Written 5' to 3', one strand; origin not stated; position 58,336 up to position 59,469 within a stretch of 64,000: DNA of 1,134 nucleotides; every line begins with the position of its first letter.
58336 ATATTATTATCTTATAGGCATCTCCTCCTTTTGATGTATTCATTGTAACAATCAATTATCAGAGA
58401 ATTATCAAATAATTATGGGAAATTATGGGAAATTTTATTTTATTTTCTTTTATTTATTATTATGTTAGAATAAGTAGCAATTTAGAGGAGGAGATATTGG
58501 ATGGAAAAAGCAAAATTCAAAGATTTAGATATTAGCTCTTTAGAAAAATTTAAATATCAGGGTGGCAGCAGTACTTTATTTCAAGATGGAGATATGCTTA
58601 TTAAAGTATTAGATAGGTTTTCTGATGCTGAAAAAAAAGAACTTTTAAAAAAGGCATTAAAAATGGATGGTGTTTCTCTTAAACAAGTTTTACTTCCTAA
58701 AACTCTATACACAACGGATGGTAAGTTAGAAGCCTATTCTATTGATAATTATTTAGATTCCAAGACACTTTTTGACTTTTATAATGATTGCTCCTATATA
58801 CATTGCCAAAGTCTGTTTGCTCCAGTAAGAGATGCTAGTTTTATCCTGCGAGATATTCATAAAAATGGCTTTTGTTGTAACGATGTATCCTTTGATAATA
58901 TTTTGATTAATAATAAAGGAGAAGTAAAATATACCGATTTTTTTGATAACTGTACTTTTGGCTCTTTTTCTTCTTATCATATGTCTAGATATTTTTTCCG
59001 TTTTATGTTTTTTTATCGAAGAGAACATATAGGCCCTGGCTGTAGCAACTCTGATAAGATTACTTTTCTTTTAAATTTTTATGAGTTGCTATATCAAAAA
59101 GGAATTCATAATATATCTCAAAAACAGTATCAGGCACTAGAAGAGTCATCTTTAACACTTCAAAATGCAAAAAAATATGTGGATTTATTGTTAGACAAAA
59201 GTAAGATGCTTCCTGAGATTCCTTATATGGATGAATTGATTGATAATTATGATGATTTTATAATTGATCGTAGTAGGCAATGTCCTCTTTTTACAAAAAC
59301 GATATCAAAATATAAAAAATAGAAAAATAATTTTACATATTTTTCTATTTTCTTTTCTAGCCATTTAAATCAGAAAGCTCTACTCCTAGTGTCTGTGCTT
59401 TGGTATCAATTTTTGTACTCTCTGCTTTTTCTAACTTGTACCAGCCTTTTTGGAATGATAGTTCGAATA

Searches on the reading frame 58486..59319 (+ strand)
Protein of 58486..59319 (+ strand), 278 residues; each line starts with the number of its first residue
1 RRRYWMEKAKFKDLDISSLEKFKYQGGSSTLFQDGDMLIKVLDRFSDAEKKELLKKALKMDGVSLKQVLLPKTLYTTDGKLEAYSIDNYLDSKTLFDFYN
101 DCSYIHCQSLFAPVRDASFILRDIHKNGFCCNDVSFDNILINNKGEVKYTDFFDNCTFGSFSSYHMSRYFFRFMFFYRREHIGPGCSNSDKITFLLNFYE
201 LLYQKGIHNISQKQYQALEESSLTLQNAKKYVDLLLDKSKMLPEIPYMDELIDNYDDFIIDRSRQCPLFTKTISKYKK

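Call 21: search_protein_families(library=pfam, proteins=[window:58486-59319:+], max_evalue=0.01)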
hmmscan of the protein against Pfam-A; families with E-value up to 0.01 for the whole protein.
window:58486-59319:+ (278 aa): 2 families
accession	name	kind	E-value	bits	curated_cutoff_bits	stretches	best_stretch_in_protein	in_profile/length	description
PF00069.31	Pkinase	-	0.00035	20.5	31.7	1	73-152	65-142/263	Protein kinase domain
PF07714.23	PK_Tyr_Ser-Thr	-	0.0035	17.1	23.1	1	35-152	29-146/258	Protein tyrosine and serine/threonine kinase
